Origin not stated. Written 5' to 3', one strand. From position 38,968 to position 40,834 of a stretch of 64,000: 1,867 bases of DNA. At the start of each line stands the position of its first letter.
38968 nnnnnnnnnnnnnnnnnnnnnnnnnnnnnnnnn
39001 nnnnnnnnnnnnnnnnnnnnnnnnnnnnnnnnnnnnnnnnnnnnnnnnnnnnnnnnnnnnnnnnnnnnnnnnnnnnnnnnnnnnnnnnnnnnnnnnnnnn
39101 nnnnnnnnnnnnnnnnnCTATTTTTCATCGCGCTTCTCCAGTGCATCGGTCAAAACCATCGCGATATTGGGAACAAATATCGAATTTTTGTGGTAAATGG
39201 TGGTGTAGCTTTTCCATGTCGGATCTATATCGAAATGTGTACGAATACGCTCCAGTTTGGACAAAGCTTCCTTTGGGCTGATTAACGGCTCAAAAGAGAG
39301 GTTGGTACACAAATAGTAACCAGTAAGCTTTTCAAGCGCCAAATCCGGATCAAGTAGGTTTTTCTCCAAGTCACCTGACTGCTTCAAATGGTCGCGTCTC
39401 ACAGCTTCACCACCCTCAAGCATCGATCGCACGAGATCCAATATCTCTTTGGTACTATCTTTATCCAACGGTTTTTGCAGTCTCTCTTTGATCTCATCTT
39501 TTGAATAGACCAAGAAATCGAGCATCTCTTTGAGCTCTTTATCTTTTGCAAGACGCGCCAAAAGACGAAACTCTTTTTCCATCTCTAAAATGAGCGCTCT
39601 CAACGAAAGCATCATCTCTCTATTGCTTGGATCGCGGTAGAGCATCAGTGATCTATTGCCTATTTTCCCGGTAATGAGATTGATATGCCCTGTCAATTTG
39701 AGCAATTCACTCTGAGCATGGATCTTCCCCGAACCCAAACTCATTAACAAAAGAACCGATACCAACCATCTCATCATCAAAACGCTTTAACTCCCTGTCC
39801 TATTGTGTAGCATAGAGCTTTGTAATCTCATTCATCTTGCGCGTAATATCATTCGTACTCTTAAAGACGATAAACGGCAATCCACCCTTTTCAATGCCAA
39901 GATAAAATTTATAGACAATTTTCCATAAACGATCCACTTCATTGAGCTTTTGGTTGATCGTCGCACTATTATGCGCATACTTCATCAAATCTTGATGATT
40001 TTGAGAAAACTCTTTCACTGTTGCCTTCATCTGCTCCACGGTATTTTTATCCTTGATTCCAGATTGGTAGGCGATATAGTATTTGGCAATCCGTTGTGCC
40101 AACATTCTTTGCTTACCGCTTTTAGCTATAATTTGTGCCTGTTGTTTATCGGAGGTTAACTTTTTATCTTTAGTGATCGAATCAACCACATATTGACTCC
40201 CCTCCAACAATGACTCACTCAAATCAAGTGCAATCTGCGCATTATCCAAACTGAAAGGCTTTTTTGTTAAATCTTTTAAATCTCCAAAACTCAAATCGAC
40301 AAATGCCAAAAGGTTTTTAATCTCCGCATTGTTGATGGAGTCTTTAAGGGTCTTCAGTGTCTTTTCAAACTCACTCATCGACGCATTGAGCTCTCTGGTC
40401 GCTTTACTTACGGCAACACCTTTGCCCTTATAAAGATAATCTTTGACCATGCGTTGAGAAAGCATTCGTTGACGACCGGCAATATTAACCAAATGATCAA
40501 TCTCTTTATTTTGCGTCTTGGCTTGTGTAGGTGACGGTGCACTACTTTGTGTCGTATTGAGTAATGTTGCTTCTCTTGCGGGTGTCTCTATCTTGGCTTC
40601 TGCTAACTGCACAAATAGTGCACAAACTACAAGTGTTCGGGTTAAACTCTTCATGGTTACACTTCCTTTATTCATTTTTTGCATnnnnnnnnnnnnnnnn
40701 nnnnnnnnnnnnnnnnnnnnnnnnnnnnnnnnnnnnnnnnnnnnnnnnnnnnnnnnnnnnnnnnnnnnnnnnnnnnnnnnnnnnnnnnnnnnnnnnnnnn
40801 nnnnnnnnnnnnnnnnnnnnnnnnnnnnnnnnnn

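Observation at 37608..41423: Operon of free-standing NarX/PilJ-type and NIT-type periplasmic sensor domains with no canonical signalling output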

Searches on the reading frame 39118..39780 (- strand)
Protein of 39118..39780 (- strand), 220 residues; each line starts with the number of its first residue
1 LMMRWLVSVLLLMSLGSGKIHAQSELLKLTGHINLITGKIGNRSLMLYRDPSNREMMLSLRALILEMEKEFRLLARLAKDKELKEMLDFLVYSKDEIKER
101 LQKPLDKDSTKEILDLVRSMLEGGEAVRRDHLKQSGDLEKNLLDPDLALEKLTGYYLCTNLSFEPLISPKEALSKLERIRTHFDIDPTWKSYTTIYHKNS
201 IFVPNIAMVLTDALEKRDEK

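Call 3: search_protein_families(library=pfam, proteins=[window:39118-39780:-], max_evalue=1)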
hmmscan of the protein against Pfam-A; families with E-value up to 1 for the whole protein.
window:39118-39780:- (220 aa): 1 family
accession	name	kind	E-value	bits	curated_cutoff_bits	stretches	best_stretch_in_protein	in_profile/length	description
PF08587.17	UBA_2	-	0.055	13.9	23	1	92-115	15-37/45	Ubiquitin associated domain (UBA)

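Call 4: search_protein_families(library=ncbifam, proteins=[window:39118-39780:-], max_evalue=1)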
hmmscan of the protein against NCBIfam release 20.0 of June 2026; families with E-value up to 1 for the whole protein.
window:39118-39780:- (220 aa): 1 family
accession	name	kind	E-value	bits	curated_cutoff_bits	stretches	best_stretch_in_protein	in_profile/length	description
TIGR00450.1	mnmE_trmE_thdF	equivalog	0.044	12.9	252.6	1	28-116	351-437/446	tRNA uridine-5-carboxymethylaminomethyl(34) synthesis GTPase MnmE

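Call 7: search_solved_structures(query=window:39118-39780:-, max_evalue=10)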
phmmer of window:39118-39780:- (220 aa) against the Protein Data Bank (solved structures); distinct sequences matched with E-value up to 10: 3.
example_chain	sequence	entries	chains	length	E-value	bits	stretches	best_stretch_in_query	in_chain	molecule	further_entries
7unj_A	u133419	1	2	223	0.5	13.6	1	47-110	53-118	SP1-ZnPPaM designed chlorophyll dimer protein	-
5cwp_A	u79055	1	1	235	1.4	12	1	48-141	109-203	Designed helical repeat protein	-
8f6r_A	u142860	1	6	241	3.7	10.7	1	47-143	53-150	De novo designed oligomeric protein C6-79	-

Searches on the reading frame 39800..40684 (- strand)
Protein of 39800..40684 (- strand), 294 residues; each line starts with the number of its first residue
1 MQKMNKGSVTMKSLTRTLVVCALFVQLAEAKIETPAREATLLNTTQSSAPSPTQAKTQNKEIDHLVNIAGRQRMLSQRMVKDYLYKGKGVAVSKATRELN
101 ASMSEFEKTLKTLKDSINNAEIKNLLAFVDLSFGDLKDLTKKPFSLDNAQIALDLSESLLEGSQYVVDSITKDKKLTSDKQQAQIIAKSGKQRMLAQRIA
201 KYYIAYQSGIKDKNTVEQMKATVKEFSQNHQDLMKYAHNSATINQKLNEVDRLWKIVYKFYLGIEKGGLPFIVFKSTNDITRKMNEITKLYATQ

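Call 3: search_protein_families(library=pfam, proteins=[window:39800-40684:-], max_evalue=1)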
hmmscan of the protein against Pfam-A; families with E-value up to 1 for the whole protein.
window:39800-40684:- (294 aa): 14 families
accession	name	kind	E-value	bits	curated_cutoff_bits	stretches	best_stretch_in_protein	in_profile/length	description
PF13675.11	PilJ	-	6e-21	75.1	26.6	2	58-116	5-64/114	Type IV pili methyl-accepting chemotaxis transducer N-term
PF18165.6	pP_pnuc_1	-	2.4e-05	24.4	26.3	1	197-255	71-127/133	Predicted pPIWI-associating nuclease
PF12812.13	PDZ_1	-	0.0009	19.7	28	1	73-131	16-71/78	PDZ-like domain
PF02916.20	DNA_PPF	-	0.0077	17.1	25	1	173-252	19-98/116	DNA polymerase processivity factor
PF11934.14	DUF3452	-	0.033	14.3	26.3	0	86-125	5-45/135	Domain of unknown function (DUF3452)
PF25803.1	Spectrin_SYNE1_2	-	0.043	14.5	27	0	91-115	4-28/113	Nesprin-1, spectrin repeats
PF02895.20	H-kinase_dim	-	0.091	13.7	23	0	61-117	10-65/68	Signal transducing histidine kinase, homodimeric domain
PF06103.16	DUF948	-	0.14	12.8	37.2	0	214-256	33-76/89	Bacterial protein of unknown function (DUF948)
PF09336.16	Vps4_C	-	0.14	12.6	21.3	1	98-129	26-57/61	Vps4 C terminal oligomerisation domain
PF24555.1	CC4_CEP85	-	0.15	13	27.3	1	212-235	56-79/85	Centrosomal protein of 85 kDa-like, CC4 coiled-coil domain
PF13565.12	HTH_32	-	0.17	12.9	33.7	0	48-96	22-68/73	Homeodomain-like domain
PF09177.16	STX6_10_61_N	-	0.35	11.9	29.4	0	91-121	38-68/99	Syntaxin 6/10/61, N-terminal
PF25101.1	Spectrin_7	-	0.37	11.6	27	0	96-125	3-32/99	Animal spectrin repeats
PF12329.13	TMF_DNA_bd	-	0.37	11.2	35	0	96-121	35-60/74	TATA element modulatory factor 1 DNA binding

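Call 4: search_protein_families(library=ncbifam, proteins=[window:39800-40684:-], max_evalue=1)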
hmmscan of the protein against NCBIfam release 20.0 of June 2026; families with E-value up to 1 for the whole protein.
window:39800-40684:- (294 aa): 2 families
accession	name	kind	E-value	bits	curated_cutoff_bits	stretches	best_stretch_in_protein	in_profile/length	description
NF047463.1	CllEntPrLepto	equivalog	0.047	13.2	400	1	147-251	105-196/250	mammalian cell entry protein Mce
TIGR03377.1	glycerol3P_GlpA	equivalog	0.08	11.5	552.8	1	19-82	234-299/530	anaerobic glycerol-3-phosphate dehydrogenase subunit GlpA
